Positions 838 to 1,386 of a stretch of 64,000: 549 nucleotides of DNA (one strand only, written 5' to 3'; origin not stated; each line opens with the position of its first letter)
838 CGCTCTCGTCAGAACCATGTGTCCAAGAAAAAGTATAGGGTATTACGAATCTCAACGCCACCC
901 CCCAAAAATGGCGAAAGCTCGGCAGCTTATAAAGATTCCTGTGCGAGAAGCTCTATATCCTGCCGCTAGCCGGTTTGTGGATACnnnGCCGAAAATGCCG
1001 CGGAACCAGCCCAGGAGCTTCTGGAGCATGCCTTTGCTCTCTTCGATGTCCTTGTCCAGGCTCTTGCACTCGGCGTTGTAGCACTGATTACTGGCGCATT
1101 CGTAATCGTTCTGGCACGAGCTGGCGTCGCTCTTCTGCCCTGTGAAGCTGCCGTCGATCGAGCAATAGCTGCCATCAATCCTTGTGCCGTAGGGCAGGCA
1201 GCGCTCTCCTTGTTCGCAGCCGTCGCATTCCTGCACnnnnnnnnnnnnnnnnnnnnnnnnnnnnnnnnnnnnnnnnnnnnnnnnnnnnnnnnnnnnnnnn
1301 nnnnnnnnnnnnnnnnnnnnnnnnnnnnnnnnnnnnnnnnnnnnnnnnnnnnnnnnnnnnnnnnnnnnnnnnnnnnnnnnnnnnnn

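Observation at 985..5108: Paralogous secreted cysteine-rich proteins sharing a novel '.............…PCP' repeat and a common C-terminal module; one fused to DsbA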

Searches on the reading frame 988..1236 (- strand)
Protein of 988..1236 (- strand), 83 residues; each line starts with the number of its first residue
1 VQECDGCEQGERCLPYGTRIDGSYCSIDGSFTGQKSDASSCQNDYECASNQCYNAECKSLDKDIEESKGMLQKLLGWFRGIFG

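Call 24: find_homologous_proteins(query=A1, max_evalue=0.01)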
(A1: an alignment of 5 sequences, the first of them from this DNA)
Query A1 (5 sequences) (83 aa, profile of the alignment): 3 proteins with E <= 0.01 among 38 candidates.
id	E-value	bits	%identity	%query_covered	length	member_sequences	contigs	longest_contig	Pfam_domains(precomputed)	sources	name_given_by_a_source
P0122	1.4e-39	152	52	94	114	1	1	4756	-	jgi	-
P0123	7.3e-31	124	45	95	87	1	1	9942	-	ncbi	-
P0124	1.6e-25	107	53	86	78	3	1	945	-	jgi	jgi:hypothetical protein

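Call 30: search_protein_representatives(alignment_id=A1)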
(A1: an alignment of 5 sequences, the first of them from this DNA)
Query: 5 sequences, 86 profile positions. Proteins with E-value up to 0.001 (for the whole library): 2403; up to 1e-10: 658; up to 1e-30: 9. The best 150 are listed.
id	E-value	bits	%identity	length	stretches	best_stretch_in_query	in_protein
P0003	4.0e-42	158.3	-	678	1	2-86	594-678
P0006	1.3e-41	156.7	-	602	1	1-85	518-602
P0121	1.2e-40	153.5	-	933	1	2-86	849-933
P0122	4.6e-40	151.7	-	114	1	2-85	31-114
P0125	1.0e-37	144.1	-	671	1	2-85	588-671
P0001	3.1e-36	139.4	-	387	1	2-86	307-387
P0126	1.2e-32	127.9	-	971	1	2-85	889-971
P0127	4.4e-32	126.1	-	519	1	2-85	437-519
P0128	7.4e-32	125.4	-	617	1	2-86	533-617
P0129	6.8e-30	119.1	-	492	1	4-86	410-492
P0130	6.4e-29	116.0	-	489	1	2-84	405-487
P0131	1.1e-27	112.0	-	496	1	2-85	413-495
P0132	1.2e-27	111.9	-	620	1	2-86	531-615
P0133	3.7e-27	110.3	-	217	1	2-86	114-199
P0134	2.1e-26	107.9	-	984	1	2-86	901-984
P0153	1.2e-24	102.3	-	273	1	3-86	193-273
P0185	7.9e-23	96.4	-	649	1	3-85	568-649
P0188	8.6e-23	96.3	-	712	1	2-85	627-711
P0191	1.0e-22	96.0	-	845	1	2-85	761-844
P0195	1.9e-22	95.2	-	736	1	2-85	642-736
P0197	2.2e-22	95.0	-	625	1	2-85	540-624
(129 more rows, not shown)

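Call 35: find_related_loci(query=A2, collection=genome_contigs, flank=6000)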
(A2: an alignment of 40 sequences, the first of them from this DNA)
Query A2 (83 aa) in genome_contigs; peptide patterns used: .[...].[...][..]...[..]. (x = any residue, [..] = any of these).
451 stretches matched a pattern; 428 encode a relative of the query (tblastn E <= 1e-3); the best 80 are kept; 79 distinct loci.
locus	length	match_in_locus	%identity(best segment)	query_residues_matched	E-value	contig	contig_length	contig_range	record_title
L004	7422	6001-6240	58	6-82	2e-28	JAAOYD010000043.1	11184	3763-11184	Candidatus Woesearchaeota archaeon isolate DPANNHV_H2.bin.48 k83_835715, whole genome shotgun sequence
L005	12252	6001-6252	50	4-83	7e-26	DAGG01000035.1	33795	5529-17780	MAG TPA_asm: Candidatus Woesearchaeota archaeon UBA525 UBA525_contig_120, whole genome shotgun sequence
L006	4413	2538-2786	51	3-82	8e-25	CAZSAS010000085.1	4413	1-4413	MAG TPA_asm: uncultured Methanosarcinales archaeon isolate binchicken_co129_814 genome assembly, contig: NODE_73267_leng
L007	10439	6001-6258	44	2-83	2e-24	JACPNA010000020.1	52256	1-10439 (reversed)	MAG: Candidatus Woesearchaeota archaeon isolate NC_groundwater_563_Ag_S-0.1um_35_31 S35_SO-1_scaffold_73097, whole genom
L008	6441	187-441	46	2-82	5e-24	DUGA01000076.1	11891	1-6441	MAG TPA_asm: Candidatus Woesearchaeota archaeon isolate UBA10200 contig_8862, whole genome shotgun sequence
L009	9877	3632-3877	46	5-82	1e-23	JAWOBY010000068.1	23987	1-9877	MAG: Candidatus Woesearchaeota archaeon isolate BLK3-3.bin.38 k191_1945384, whole genome shotgun sequence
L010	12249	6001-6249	45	5-83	1e-23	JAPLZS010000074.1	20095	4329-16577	MAG: Candidatus Woesearchaeota archaeon isolate LacPavin_0419_WC90_MAG_41_5 LacPavin_0419_WC90_scaffold_196934, whole ge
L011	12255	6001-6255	46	2-83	2e-23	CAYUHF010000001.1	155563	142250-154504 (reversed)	MAG TPA_asm: uncultured Methanosarcinales archaeon isolate SRP332253_co2_76 genome assembly, contig: NODE_47_length_1555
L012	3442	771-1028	49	2-83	7e-23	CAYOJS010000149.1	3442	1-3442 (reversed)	MAG TPA_asm: uncultured Methanosarcinales archaeon isolate SRP050083_co3_649 genome assembly, contig: NODE_43778_length_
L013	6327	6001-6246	45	4-82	1e-22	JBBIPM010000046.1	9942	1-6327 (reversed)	MAG: Candidatus Woesearchaeota archaeon isolate PGF172224_bin_302 NODE_2390_length_9942_cov_7.952867, whole genome shotg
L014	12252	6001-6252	46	4-83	2e-22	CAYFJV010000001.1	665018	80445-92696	MAG TPA_asm: uncultured Methanosarcinales archaeon isolate ERP019367_co1_128 genome assembly, contig: NODE_12_length_665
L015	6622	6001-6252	48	4-83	3e-22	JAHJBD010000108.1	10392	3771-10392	MAG: Nanoarchaeota archaeon isolate Modern_marine.mb.241 Modern_marine.mb.241_k141_1464455, whole genome shotgun sequenc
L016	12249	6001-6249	43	5-83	4e-22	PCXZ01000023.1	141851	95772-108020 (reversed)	MAG: Candidatus Woesearchaeota archaeon CG10_big_fil_rev_8_21_14_0_10_44_13 CG10_8_21_14_0.10_scaffold_424_c, whole geno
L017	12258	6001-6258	43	2-83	4e-22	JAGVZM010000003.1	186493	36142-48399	Candidatus Woesearchaeota archaeon isolate RIFCSPHIGHO2_02_FULL_29_10 rifcsphigho2_02_scaffold_392, whole genome shotgun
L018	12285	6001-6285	40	2-83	2e-21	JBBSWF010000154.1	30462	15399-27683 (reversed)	MAG: Nanoarchaeota archaeon isolate H52-bin087_1 H52_bin087_1_000000000154, whole genome shotgun sequence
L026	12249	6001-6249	45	5-83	2e-20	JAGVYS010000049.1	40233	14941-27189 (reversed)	Candidatus Woesearchaeota archaeon isolate RIFCSPHIGHO2_02_FULL_41_15 rifcsphigho2_02_scaffold_1308, whole genome shotgu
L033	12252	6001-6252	38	5-83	2e-19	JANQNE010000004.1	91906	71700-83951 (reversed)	MAG: Candidatus Nanoarchaeia archaeon isolate PL23a_bin.30 k99_6469951, whole genome shotgun sequence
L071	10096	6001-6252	38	4-83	1e-17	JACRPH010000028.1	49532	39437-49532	MAG: Candidatus Woesearchaeota archaeon isolate NC_groundwater_1982_Pr3_S-0.2um_39_12 scaffold_248245, whole genome shot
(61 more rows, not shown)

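Call 41: search_protein_families(library=pfam, alignment_id=A3, max_evalue=0.001)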
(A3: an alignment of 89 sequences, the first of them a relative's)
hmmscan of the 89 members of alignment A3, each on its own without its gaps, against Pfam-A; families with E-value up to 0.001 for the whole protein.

A. member 1, P0125 (671 aa): 0 families

B. families by the number of members that match (of 89 scanned): 26 families (the first 25 are shown)
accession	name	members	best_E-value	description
PF05124.17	S_layer_C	18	8.8e-23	S-layer like family, outer domain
PF13462.12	Thioredoxin_4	11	1.3e-62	Thioredoxin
PF01323.26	DSBA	11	2.9e-33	DSBA-like thioredoxin domain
PF07705.17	CARDB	8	1.5e-23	CARDB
PF00050.26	Kazal_1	8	6.6e-11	Kazal-type serine protease inhibitor domain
PF13098.12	Thioredoxin_2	3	1.1e-14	Thioredoxin-like domain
PF00801.26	PKD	3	2.6e-12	PKD domain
PF07648.20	Kazal_2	3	5e-08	Kazal-type serine protease inhibitor domain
PF18911.6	PKD_4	2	2.8e-19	PKD domain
PF22352.2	K319L-like_PKD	2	1.2e-05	K319L-like, PKD domain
PF10342.15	Kre9_KNH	2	7.2e-05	Kre9/KNH-like N-terminal Ig-like domain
PF13743.12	Thioredoxin_5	2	0.00011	Thioredoxin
PF13330.11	Mucin2_WxxW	1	8.7e-18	Mucin-2 protein WxxW repeating region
PF00404.24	Dockerin_1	1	2.4e-13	Dockerin type I domain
PF17963.7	Big_9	1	3.8e-08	Bacterial Ig domain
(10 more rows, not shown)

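Call 42: predict_structure(alignment_id=A2)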
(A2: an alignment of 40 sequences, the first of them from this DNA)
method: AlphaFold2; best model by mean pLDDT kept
length: 83 residues; sequences in the alignment: 40
mean_pLDDT: 89.0   pTM: 0.64
mean pLDDT of the five models: 89.0, 88.3, 88.0, 86.7, 86.6
residues with pLDDT >= 90: 52; 70-90: 29; 50-70: 2; < 50: 0
segments of 3 or more residues with pLDDT < 50: none
pLDDT, mean of each block of 10 residues (from residue 1): 86 94 94 95 94 91 77 84 77
secondary structure, 60 per line:
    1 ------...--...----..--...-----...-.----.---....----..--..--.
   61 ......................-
elements in order: E7-9 E12-14 E23-25 E31-33 H60-82

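Call 52: search_protein_families(library=pfam, proteins=[P0130, P0127, P0191, P0185, P0195, P0197, P0153, P0126, P0188, P0129], max_evalue=0.01)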
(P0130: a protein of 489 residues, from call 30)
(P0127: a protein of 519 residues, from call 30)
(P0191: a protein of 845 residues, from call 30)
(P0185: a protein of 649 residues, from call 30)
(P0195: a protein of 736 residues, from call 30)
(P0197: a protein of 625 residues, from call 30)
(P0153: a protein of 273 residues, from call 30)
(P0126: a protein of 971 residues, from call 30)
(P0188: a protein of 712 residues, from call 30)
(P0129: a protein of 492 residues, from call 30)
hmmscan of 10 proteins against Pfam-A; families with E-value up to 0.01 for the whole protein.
P0130 (489 aa): 0 families

P0127 (519 aa): 0 families

P0191 (845 aa): 3 families
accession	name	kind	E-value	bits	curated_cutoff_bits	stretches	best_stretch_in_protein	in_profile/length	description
PF05124.17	S_layer_C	-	2.6e-13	50.4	23.9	1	570-610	1-41/177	S-layer like family, outer domain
PF07705.17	CARDB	-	0.00087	19.9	22.7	0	428-527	1-85/101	CARDB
PF18267.7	Rubredoxin_C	-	0.0017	18.7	25.9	0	564-603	27-66/70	Rubredoxin NAD+ reductase C-terminal domain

P0185 (649 aa): 3 families
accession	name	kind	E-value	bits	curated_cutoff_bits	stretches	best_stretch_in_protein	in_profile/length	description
PF05124.17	S_layer_C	-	2.7e-16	60.1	23.9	2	381-421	1-41/177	S-layer like family, outer domain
PF07705.17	CARDB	-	3.7e-07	30.7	22.7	1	245-368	1-100/101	CARDB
PF18267.7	Rubredoxin_C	-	0.0013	19.1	25.9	1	381-413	33-65/70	Rubredoxin NAD+ reductase C-terminal domain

P0195 (736 aa): 2 families
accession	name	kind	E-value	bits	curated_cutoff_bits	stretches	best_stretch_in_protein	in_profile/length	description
PF05124.17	S_layer_C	-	8.8e-23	81.3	23.9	2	30-244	4-176/177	S-layer like family, outer domain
PF18267.7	Rubredoxin_C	-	0.0022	18.4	25.9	0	366-409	24-67/70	Rubredoxin NAD+ reductase C-terminal domain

P0197 (625 aa): 3 families
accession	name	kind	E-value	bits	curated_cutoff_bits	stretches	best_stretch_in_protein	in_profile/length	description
PF05124.17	S_layer_C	-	9.1e-13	48.7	23.9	2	353-408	2-57/177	S-layer like family, outer domain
PF07705.17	CARDB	-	4.9e-09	36.7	22.7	1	234-309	16-85/101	CARDB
PF18267.7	Rubredoxin_C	-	0.0011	19.3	25.9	1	344-386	25-67/70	Rubredoxin NAD+ reductase C-terminal domain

P0153 (273 aa): 0 families

P0126 (971 aa): 3 families
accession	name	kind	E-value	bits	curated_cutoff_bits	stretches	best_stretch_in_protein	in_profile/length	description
PF13462.12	Thioredoxin_4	-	3e-09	37.7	23.2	1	28-187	5-164/165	Thioredoxin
PF01323.26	DSBA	-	4.1e-06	27.1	25.6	1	52-186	58-190/191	DSBA-like thioredoxin domain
PF10342.15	Kre9_KNH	-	0.00019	22.5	24.6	1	716-796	1-80/94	Kre9/KNH-like N-terminal Ig-like domain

P0188 (712 aa): 4 families
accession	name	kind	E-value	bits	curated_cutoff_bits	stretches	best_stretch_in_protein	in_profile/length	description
PF13462.12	Thioredoxin_4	-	1.3e-62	211.2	23.2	3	26-187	4-164/165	Thioredoxin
PF01323.26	DSBA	-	2.9e-33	115.7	25.6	3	84-185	86-189/191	DSBA-like thioredoxin domain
PF13192.12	Thioredoxin_3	-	1.2e-05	25.7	24.8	0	149-173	36-60/76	Thioredoxin domain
PF13743.12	Thioredoxin_5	-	0.00044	20.5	27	0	108-168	102-163/186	Thioredoxin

P0129 (492 aa): 0 families

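Call 72: find_homologous_proteins(query=A2, max_evalue=0.001)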
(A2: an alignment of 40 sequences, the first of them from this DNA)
Query A2 (40 sequences) (83 aa, profile of the alignment): 11 proteins with E <= 0.001 among 139 candidates.
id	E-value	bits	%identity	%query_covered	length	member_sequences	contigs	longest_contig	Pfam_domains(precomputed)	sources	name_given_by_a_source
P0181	5.3e-27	112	38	100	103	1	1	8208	-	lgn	-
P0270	1.1e-25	107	37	94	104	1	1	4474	-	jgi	jgi:hypothetical protein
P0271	1.7e-25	107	36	96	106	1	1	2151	-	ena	-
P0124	5.9e-25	105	53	86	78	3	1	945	-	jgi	jgi:hypothetical protein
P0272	9.3e-23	98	35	98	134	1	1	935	-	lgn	-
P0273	5.0e-17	80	39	73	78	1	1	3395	-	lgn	-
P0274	2.2e-16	78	38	77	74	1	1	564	-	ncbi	-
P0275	5.7e-13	67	43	90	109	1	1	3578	-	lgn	-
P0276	5.0e-12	64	40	75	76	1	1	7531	-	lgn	-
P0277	5.6e-10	57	29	94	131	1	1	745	-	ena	-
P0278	2.5e-7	48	28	77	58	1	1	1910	-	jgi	-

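Call 88: search_protein_families(library=pfam, alignment_id=A9, max_evalue=0.001)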
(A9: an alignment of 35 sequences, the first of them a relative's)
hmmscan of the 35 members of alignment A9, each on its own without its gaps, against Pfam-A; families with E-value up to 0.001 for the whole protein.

A. member 1, L004:4204-6240:+ (679 aa): 0 families

B. families by the number of members that match (of 35 scanned): 15 families
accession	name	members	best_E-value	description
PF05124.17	S_layer_C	9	1.5e-17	S-layer like family, outer domain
PF13462.12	Thioredoxin_4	6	1e-59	Thioredoxin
PF01323.26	DSBA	6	4.4e-29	DSBA-like thioredoxin domain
PF07705.17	CARDB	6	6.5e-26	CARDB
PF00050.26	Kazal_1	5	2.6e-08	Kazal-type serine protease inhibitor domain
PF13098.12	Thioredoxin_2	3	9.7e-08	Thioredoxin-like domain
PF00801.26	PKD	2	8.2e-07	PKD domain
PF20251.4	Big_14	2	2.8e-05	Bacterial Ig-like domain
PF13330.11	Mucin2_WxxW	1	8.7e-18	Mucin-2 protein WxxW repeating region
PF03227.22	GILT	1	1e-09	Gamma interferon inducible lysosomal thiol reductase (GILT)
PF18911.6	PKD_4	1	2.3e-08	PKD domain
PF13620.12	CarboxypepD_reg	1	2.1e-06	Carboxypeptidase regulatory-like domain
PF03891.20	DUF333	1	2.4e-06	Domain of unknown function (DUF333)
PF22352.2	K319L-like_PKD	1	1.2e-05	K319L-like, PKD domain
PF10342.15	Kre9_KNH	1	7.3e-05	Kre9/KNH-like N-terminal Ig-like domain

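Call 95: search_protein_families(library=ncbifam, proteins=[L004:3191-4078:+, L033:1857-2837:+, L071:3264-4265:+, L026:3518-4480:+], max_evalue=0.1)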
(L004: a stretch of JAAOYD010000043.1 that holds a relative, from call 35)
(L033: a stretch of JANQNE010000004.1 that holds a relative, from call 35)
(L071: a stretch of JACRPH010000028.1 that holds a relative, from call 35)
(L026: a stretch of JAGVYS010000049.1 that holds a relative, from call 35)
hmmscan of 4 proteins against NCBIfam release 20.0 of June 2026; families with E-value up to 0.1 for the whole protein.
L004:3191-4078:+ (296 aa): 2 families
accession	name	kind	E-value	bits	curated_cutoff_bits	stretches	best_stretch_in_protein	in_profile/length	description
NF053660.1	ORF80_fam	equivalog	0.015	15.1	95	1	246-283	12-49/70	ORF80 family leucine zipper DNA-binding protein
NF010229.0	PRK13682.1-4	equivalog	0.032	14.3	52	1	178-205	21-48/53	hypothetical protein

L033:1857-2837:+ (327 aa): 2 families
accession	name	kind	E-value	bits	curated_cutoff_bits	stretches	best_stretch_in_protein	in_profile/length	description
NF003210.0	PRK04172.1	equivalog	0.018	13.9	350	1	257-320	2-63/496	phenylalanine--tRNA ligase subunit alpha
NF033788.1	HTH_metalloreg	subfamily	0.028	14.2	55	1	280-320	29-69/77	metalloregulator ArsR/SmtB family transcription factor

L071:3264-4265:+ (334 aa): 2 families
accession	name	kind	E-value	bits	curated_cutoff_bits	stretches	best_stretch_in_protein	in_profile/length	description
NF033788.1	HTH_metalloreg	subfamily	0.064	13.1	55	0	263-327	4-68/77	metalloregulator ArsR/SmtB family transcription factor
NF003210.0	PRK04172.1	equivalog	0.068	12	350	1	266-328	3-63/496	phenylalanine--tRNA ligase subunit alpha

L026:3518-4480:+ (321 aa): 7 families
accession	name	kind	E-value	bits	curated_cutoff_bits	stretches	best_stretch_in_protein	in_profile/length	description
TIGR01884.1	cas_HTH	subfamily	0.00012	21.5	60.2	1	212-314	100-199/202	CRISPR-associated CARF protein Csa3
NF001624.0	PRK00411.1-2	subfamily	0.0065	15.4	354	1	233-309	272-352/374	ORC1-type DNA replication protein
NF004479.0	PRK05815.1-4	equivalog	0.031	13.5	268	1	210-258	23-72/238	F0F1 ATP synthase subunit A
NF033788.1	HTH_metalloreg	subfamily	0.038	13.8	55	1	258-315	14-70/77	metalloregulator ArsR/SmtB family transcription factor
NF053606.1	Sta1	subfamily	0.04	14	80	1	251-308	16-72/100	Sta1 family transcriptional regulator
NF053777.1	Saro0803TransReg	equivalog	0.041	13.6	200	1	256-305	38-86/140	Saro_0803 family transcriptional regulator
NF004484.0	PRK05815.3-2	equivalog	0.053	13.3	234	1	209-254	26-71/226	F0F1 ATP synthase subunit A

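Call 100: find_related_loci(query=A2, collection=viral_contigs, flank=3000)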
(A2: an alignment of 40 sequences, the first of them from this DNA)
Query A2 (83 aa) in viral_contigs; peptide patterns used: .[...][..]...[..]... (x = any residue, [..] = any of these).
20 stretches matched a pattern, but none encodes a relative of the query by tblastn (E <= 1e-3).
